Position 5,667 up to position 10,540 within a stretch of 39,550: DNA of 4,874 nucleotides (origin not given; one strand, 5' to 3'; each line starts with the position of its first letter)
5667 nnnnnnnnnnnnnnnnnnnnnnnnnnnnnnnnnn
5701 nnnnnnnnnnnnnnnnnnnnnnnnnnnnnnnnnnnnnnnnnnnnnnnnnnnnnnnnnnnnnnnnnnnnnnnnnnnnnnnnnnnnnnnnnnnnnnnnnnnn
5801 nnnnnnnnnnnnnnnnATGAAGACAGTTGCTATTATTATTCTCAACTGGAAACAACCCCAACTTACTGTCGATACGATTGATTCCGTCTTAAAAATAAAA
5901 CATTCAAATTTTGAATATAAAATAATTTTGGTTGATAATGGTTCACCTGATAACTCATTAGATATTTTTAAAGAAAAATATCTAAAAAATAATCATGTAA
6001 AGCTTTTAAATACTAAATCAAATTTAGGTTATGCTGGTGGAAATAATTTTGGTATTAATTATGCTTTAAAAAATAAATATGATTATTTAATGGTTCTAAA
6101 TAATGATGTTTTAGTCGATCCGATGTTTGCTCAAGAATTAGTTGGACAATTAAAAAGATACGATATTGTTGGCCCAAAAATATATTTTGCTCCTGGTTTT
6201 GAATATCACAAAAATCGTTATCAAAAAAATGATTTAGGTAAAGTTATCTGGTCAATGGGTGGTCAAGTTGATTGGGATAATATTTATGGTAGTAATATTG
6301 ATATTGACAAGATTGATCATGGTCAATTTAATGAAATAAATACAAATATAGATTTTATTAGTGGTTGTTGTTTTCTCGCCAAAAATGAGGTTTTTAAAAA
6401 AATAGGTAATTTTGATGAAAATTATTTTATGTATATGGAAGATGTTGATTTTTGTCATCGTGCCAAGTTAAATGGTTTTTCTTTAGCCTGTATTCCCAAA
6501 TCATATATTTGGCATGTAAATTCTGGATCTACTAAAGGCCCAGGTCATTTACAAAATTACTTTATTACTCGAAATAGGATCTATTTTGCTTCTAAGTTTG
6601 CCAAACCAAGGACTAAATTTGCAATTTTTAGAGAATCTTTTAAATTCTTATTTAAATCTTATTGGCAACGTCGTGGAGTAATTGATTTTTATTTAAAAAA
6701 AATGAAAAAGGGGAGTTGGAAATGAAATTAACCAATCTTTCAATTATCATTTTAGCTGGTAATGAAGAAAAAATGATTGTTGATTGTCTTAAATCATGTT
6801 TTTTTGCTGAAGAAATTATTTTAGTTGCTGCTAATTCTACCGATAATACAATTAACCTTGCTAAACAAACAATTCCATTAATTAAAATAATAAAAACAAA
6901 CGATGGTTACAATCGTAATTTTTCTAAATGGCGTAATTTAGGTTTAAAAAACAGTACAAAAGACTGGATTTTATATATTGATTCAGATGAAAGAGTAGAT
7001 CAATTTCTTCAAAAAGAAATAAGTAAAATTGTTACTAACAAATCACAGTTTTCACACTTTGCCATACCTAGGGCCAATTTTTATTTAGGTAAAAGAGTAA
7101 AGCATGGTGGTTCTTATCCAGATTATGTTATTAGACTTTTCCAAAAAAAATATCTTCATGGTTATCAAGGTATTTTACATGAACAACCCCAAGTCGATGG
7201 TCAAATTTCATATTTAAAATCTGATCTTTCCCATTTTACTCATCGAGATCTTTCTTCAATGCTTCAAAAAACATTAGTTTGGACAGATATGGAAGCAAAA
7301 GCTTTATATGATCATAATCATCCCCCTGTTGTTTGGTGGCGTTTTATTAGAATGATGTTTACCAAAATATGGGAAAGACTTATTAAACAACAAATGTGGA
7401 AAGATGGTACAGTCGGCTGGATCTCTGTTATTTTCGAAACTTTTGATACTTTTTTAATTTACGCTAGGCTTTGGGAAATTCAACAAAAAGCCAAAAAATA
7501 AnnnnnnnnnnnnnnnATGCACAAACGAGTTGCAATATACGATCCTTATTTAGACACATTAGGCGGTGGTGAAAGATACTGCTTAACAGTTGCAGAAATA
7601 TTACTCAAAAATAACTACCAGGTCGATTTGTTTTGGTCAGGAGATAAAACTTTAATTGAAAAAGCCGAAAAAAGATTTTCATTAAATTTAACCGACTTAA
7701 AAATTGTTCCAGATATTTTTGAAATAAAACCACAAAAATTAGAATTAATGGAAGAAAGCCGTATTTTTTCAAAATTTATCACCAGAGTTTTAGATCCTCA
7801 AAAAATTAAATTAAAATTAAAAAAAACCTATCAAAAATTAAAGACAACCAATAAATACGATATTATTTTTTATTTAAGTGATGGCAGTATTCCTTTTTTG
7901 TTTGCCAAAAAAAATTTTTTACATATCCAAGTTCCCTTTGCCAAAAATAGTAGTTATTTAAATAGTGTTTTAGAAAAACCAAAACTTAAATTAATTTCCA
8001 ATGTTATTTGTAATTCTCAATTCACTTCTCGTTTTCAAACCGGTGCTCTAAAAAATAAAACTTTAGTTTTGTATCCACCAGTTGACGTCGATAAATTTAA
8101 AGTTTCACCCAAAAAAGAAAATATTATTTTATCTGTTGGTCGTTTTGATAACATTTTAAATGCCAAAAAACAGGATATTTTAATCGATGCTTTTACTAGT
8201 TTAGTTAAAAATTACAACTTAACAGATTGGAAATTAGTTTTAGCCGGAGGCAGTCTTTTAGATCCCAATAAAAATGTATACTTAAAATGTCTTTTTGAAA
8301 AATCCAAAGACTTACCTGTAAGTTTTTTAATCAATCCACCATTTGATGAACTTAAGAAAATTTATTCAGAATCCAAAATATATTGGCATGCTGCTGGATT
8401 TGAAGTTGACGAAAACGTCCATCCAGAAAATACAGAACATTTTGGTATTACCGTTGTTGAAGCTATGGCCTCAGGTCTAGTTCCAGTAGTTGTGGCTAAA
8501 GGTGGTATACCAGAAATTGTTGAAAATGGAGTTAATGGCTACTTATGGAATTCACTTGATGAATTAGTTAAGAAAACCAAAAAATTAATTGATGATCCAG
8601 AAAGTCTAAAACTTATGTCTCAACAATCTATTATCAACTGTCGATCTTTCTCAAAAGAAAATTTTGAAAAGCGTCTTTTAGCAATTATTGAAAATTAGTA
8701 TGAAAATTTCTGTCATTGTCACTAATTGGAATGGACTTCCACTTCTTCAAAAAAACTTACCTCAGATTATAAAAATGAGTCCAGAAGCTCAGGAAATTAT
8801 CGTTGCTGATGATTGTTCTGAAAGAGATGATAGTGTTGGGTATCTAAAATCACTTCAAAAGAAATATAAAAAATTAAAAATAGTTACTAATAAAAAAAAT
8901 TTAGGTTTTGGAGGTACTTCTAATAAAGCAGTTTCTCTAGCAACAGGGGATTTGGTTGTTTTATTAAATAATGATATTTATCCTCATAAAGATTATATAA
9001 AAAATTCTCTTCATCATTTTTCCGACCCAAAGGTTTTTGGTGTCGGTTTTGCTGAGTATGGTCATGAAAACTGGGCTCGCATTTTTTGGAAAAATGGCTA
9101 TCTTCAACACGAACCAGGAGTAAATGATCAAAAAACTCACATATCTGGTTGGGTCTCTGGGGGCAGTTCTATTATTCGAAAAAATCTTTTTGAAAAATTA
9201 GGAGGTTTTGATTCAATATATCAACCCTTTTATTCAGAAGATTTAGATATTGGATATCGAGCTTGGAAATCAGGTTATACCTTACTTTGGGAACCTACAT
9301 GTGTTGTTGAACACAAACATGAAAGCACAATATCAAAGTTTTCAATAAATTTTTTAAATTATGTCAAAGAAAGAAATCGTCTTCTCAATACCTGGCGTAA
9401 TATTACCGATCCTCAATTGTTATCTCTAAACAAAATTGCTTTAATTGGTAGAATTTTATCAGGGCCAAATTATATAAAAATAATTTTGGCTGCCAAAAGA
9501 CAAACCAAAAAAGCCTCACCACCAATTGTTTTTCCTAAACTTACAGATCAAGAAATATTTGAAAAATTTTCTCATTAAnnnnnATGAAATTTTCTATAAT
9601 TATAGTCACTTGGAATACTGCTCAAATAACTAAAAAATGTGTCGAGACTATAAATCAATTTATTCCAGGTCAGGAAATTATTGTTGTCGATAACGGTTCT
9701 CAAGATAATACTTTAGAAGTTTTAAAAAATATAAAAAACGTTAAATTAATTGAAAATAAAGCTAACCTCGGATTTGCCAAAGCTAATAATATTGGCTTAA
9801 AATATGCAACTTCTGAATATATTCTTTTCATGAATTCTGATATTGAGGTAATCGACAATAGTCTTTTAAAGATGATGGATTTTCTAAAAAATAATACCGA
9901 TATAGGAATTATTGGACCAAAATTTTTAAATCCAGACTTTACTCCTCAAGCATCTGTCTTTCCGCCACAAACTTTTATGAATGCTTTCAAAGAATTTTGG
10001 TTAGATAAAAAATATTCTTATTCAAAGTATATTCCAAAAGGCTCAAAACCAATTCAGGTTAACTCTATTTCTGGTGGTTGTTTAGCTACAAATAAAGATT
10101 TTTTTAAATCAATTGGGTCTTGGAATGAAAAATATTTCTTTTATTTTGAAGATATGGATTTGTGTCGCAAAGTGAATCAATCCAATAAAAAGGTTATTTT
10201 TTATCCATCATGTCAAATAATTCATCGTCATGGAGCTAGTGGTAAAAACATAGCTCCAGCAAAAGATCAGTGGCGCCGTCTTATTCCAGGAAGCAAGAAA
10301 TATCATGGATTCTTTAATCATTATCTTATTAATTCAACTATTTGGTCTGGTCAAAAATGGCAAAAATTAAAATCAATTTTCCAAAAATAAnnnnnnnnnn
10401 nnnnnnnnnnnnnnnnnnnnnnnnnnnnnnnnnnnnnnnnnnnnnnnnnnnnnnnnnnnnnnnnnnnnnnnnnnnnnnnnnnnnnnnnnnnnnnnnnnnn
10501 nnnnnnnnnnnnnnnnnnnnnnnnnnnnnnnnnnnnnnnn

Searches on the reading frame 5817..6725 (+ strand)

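Call 6: search_protein_families(library=pfam, proteins=[window:5817-6725:+], max_evalue=0.01)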
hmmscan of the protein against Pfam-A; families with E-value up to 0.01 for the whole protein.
window:5817-6725:+ (302 aa): 5 families
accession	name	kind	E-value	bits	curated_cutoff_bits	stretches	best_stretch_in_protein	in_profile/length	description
PF00535.33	Glycos_transf_2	-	5.6e-21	75.6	23.3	1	6-197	2-168/168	Glycosyl transferase family 2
PF13641.12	Glyco_tranf_2_3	-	2.2e-14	54.5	27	1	4-254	3-226/230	Glycosyltransferase like family 2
PF10111.15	Glyco_tranf_2_2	-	2.2e-05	24.5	27.3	0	16-100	14-94/276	Glycosyltransferase like family 2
PF13632.12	Glyco_trans_2_3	-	0.00013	22.3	27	1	160-245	51-129/198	Glycosyl transferase family group 2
PF02709.20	Glyco_transf_7C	-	0.001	19.1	23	1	176-228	14-67/78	N-terminal domain of galactosyltransferase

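Call 38: search_protein_families(library=ncbifam, proteins=[window:5817-6725:+], max_evalue=0.001)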
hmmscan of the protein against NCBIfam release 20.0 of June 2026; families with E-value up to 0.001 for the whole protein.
window:5817-6725:+ (302 aa): 11 families
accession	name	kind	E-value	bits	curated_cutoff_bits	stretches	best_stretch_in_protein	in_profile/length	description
TIGR01556.1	rhamnosyltran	subfamily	2.5e-18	66.2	200.55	2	33-122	21-112/281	rhamnosyltransferase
TIGR03937.1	PgaC_IcaA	equivalog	1.5e-15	57.1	422.3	1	2-116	45-154/407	poly-beta-1,6-N-acetyl-D-glucosamine synthase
TIGR03965.1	mycofact_glyco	equivalog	5.7e-09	35.4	280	0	177-233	225-280/467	mycofactocin biosynthesis glycosyltransferase MftF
NF041875.1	EPS_EpsD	equivalog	1.6e-07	31.1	370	0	31-110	28-102/325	exopolysaccharide biosynthesis glycosyltransferase EpsD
NF047588.1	GlcsyltransPgfSStrep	equivalog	3e-07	30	500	1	17-119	19-118/308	glycosyltransferase PgfS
TIGR04283.1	glyco_like_mftF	equivalog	6.4e-07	29.2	182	0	185-228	140-180/221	TIGR04283 family arsenosugar biosynthesis glycosyltransferase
NF007482.0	PRK10073.1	equivalog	4.2e-06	26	423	1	4-109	8-107/334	glycosyltransferase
NF038299.1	EPS_HpsN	equivalog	5.2e-06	25.7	425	1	3-236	2-223/317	hormogonium polysaccharide biosynthesis glycosyltransferase HpsN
NF050050.1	ProtGlycPglI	equivalog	1.6e-05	24.5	500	1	2-100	2-96/306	GalNAc(5)-diNAcBac-PP-undecaprenol beta-1,3-glucosyltransferase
NF047683.1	TeichurnBiosyTuaG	equivalog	3.9e-05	23.4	400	1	3-97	7-96/252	teichuronic acid biosynthesis protein TuaG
NF050113.1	gal_furan_GlfT1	equivalog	4e-05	23.1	330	1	7-97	4-89/290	galactofuranosyltransferase GlfT1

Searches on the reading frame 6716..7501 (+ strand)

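Call 6: search_protein_families(library=pfam, proteins=[window:6716-7501:+], max_evalue=0.01)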
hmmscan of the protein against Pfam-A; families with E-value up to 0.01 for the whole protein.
window:6716-7501:+ (261 aa): 3 families
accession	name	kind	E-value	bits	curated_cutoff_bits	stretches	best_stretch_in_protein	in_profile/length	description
PF00535.33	Glycos_transf_2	-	2.5e-14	54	23.3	1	9-132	1-130/168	Glycosyl transferase family 2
PF13704.12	Glyco_tranf_2_4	-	9.8e-05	23.2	27.5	1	29-92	17-82/98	Glycosyl transferase family 2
PF10111.15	Glyco_tranf_2_2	-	0.0037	17.2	27.3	1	10-107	2-107/276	Glycosyltransferase like family 2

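Call 38: search_protein_families(library=ncbifam, proteins=[window:6716-7501:+], max_evalue=0.001)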
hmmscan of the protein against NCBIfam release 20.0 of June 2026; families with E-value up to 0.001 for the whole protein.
window:6716-7501:+ (261 aa): 4 families
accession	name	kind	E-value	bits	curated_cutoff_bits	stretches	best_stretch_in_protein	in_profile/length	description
TIGR04195.1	S_glycosyl_SunS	equivalog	1.6e-11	43.7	350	1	10-106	61-155/421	SunS family peptide S-glycosyltransferase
TIGR04283.1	glyco_like_mftF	equivalog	6.2e-09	35.8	182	1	8-117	1-109/221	TIGR04283 family arsenosugar biosynthesis glycosyltransferase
NF007482.0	PRK10073.1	equivalog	1.6e-07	30.7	423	1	3-106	3-110/334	glycosyltransferase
NF050050.1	ProtGlycPglI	equivalog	0.00039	19.9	500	1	7-114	3-114/306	GalNAc(5)-diNAcBac-PP-undecaprenol beta-1,3-glucosyltransferase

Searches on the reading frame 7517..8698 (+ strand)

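Call 6: search_protein_families(library=pfam, proteins=[window:7517-8698:+], max_evalue=0.01)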
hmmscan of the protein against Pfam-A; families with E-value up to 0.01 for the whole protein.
window:7517-8698:+ (393 aa): 5 families
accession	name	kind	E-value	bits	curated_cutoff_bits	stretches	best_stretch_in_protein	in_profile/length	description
PF00534.26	Glycos_transf_1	-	1.5e-26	93.4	26.4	1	195-370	9-168/172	Glycosyl transferases group 1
PF13692.12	Glyco_trans_1_4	-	6.4e-19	69.1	27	1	202-360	2-142/142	Glycosyl transferases group 1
PF20706.3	GT4-conflict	-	0.00029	20.4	26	0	169-244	161-239/385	Family 4 Glycosyltransferase in conflict systems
PF13439.12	Glyco_transf_4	-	0.00038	20.9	28.5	1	16-192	2-169/170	Glycosyltransferase Family 4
PF13524.12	Glyco_trans_1_2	-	0.00086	19.7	25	1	275-371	36-125/144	Glycosyl transferase-like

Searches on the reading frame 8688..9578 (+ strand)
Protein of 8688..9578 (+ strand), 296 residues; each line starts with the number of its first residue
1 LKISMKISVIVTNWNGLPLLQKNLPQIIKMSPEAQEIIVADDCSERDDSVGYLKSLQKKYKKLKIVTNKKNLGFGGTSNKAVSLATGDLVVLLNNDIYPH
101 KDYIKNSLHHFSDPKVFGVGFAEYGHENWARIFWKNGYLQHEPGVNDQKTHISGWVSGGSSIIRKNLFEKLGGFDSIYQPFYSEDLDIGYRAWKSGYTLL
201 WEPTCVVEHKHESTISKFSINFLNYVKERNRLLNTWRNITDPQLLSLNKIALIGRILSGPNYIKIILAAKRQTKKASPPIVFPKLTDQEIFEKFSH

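Call 6: search_protein_families(library=pfam, proteins=[window:8688-9578:+], max_evalue=0.01)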
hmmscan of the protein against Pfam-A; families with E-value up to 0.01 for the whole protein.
window:8688-9578:+ (296 aa): 6 families
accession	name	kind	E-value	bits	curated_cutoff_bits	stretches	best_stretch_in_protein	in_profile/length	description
PF00535.33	Glycos_transf_2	-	2.3e-22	80.1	23.3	1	8-171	1-167/168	Glycosyl transferase family 2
PF13641.12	Glyco_tranf_2_3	-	1e-15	58.8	27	1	7-231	3-226/230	Glycosyltransferase like family 2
PF13632.12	Glyco_trans_2_3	-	9.6e-07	29.2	27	1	90-218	2-132/198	Glycosyl transferase family group 2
PF13506.12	Glyco_transf_21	-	3e-06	27.2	21.7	1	81-215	25-159/174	Glycosyl transferase family 21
PF10111.15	Glyco_tranf_2_2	-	4.7e-06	26.7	27.3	0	15-108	10-103/276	Glycosyltransferase like family 2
PF02709.20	Glyco_transf_7C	-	0.0036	17.3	23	1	157-199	20-62/78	N-terminal domain of galactosyltransferase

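Call 38: search_protein_families(library=ncbifam, proteins=[window:8688-9578:+], max_evalue=0.001)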
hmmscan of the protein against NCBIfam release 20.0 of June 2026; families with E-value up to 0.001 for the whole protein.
window:8688-9578:+ (296 aa): 16 families
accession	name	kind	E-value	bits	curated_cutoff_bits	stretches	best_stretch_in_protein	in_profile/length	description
NF041875.1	EPS_EpsD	equivalog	2e-17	63.6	370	1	7-217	1-215/325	exopolysaccharide biosynthesis glycosyltransferase EpsD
TIGR03965.1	mycofact_glyco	equivalog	4.4e-17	62.1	280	1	7-238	76-309/467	mycofactocin biosynthesis glycosyltransferase MftF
TIGR03937.1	PgaC_IcaA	equivalog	6.6e-11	41.8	422.3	1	5-113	45-152/407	poly-beta-1,6-N-acetyl-D-glucosamine synthase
NF050050.1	ProtGlycPglI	equivalog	5.4e-10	39.1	500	1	6-96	3-93/306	GalNAc(5)-diNAcBac-PP-undecaprenol beta-1,3-glucosyltransferase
NF007482.0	PRK10073.1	equivalog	8.3e-09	34.9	423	1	3-96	4-95/334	glycosyltransferase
NF047683.1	TeichurnBiosyTuaG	equivalog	2.2e-08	34.1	400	1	4-124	5-123/252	teichuronic acid biosynthesis protein TuaG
NF038299.1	EPS_HpsN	equivalog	2.9e-08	33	425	1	6-115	2-110/317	hormogonium polysaccharide biosynthesis glycosyltransferase HpsN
NF053739.1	GlytfEpsEBac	equivalog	1.3e-07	30.9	450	1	6-197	2-190/265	glycosyltransferase EpsE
TIGR04283.1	glyco_like_mftF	equivalog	1.5e-07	31.2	182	1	7-195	1-172/221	TIGR04283 family arsenosugar biosynthesis glycosyltransferase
TIGR01556.1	rhamnosyltran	subfamily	7.9e-07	28.5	200.55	1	26-210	12-201/281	rhamnosyltransferase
NF038302.1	EPS_HpsE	equivalog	1.9e-06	27.1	300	1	6-109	2-109/307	hormogonium polysaccharide biosynthesis glycosyltransferase HpsE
NF047588.1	GlcsyltransPgfSStrep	equivalog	9.4e-06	25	500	1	5-112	1-111/308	glycosyltransferase PgfS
NF041394.1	GtaseAglG_Halo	equivalog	4e-05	23.1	440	1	20-176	18-176/304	glucosyl-dolichyl phosphate glucuronosyltransferase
NF007453.0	PRK10018.1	equivalog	0.00021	21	382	1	6-96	7-96/280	colanic acid biosynthesis glycosyltransferase WcaA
TIGR04009.1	wcaE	equivalog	0.00021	20.6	369.2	1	7-137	6-136/248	colanic acid biosynthesis glycosyltransferase WcaE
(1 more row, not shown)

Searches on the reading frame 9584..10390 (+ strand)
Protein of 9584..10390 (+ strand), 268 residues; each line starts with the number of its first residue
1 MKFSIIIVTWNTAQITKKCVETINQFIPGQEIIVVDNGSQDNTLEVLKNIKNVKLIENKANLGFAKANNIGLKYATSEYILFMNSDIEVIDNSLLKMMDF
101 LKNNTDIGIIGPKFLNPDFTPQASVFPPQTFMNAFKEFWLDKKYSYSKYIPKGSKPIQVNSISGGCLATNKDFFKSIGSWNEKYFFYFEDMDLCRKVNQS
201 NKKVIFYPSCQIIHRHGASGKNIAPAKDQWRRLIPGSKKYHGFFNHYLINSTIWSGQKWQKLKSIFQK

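Call 6: search_protein_families(library=pfam, proteins=[window:9584-10390:+], max_evalue=0.01)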
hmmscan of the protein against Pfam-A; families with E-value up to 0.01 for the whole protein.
window:9584-10390:+ (268 aa): 7 families
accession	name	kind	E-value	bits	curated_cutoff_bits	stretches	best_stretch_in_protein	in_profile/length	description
PF00535.33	Glycos_transf_2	-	3.2e-28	99.2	23.3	1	4-175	1-165/168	Glycosyl transferase family 2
PF13712.12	Glyco_tranf_2_5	-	6.1e-12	46.1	27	1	53-206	30-179/210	Glycosyltransferase like family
PF10111.15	Glyco_tranf_2_2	-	3.9e-10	40.1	27.3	1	15-99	15-104/276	Glycosyltransferase like family 2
PF13641.12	Glyco_tranf_2_3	-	5e-10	40.2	27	1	3-217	3-214/230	Glycosyltransferase like family 2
PF13632.12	Glyco_trans_2_3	-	7.6e-07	29.6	27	1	79-259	1-170/198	Glycosyl transferase family group 2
PF13704.12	Glyco_tranf_2_4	-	0.00063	20.6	27.5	1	30-65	20-55/98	Glycosyl transferase family 2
PF02709.20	Glyco_transf_7C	-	0.0011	19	23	1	154-209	11-67/78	N-terminal domain of galactosyltransferase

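Call 38: search_protein_families(library=ncbifam, proteins=[window:9584-10390:+], max_evalue=0.001)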
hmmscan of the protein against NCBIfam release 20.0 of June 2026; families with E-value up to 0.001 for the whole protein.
window:9584-10390:+ (268 aa): 23 families
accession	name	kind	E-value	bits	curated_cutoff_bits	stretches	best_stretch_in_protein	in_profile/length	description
TIGR01556.1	rhamnosyltran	subfamily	5.8e-19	68.3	200.55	1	21-224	12-210/281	rhamnosyltransferase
NF041875.1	EPS_EpsD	equivalog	1.5e-16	60.7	370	1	4-215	2-207/325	exopolysaccharide biosynthesis glycosyltransferase EpsD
TIGR04283.1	glyco_like_mftF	equivalog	1.8e-16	60.4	182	1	4-205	2-177/221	TIGR04283 family arsenosugar biosynthesis glycosyltransferase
TIGR03937.1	PgaC_IcaA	equivalog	1.6e-15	57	422.3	1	3-110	47-159/407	poly-beta-1,6-N-acetyl-D-glucosamine synthase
NF007482.0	PRK10073.1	equivalog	1.5e-13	50.4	423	1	2-127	7-137/334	glycosyltransferase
TIGR03965.1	mycofact_glyco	equivalog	3.9e-13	49.1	280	1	5-217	78-283/467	mycofactocin biosynthesis glycosyltransferase MftF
NF047683.1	TeichurnBiosyTuaG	equivalog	1.9e-11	44.1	400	1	3-105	8-115/252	teichuronic acid biosynthesis protein TuaG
NF038299.1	EPS_HpsN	equivalog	2.6e-11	43.1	425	1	2-220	2-226/317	hormogonium polysaccharide biosynthesis glycosyltransferase HpsN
NF038302.1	EPS_HpsE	equivalog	3.3e-10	39.4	300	1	1-131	1-136/307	hormogonium polysaccharide biosynthesis glycosyltransferase HpsE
NF053739.1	GlytfEpsEBac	equivalog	1.9e-09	36.9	450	1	2-115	2-121/265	glycosyltransferase EpsE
NF050050.1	ProtGlycPglI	equivalog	3.3e-09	36.5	500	1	2-102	3-109/306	GalNAc(5)-diNAcBac-PP-undecaprenol beta-1,3-glucosyltransferase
NF047588.1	GlcsyltransPgfSStrep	equivalog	9e-09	35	500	1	1-106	1-115/308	glycosyltransferase PgfS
TIGR04195.1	S_glycosyl_SunS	equivalog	2.8e-08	33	350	1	7-92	63-147/421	SunS family peptide S-glycosyltransferase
NF058614.1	PPMAGASynPpgS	equivalog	6.8e-07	28.9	370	1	5-118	4-118/226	polyprenyl-phospho-N-acetylgalactosaminyl synthase PpgS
TIGR03111.1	glyc2_xrt_Gpos1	hypoth_equivalog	1.4e-06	27.4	363.95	1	4-110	52-165/439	TIGR03111 family XrtG-associated glycosyltransferase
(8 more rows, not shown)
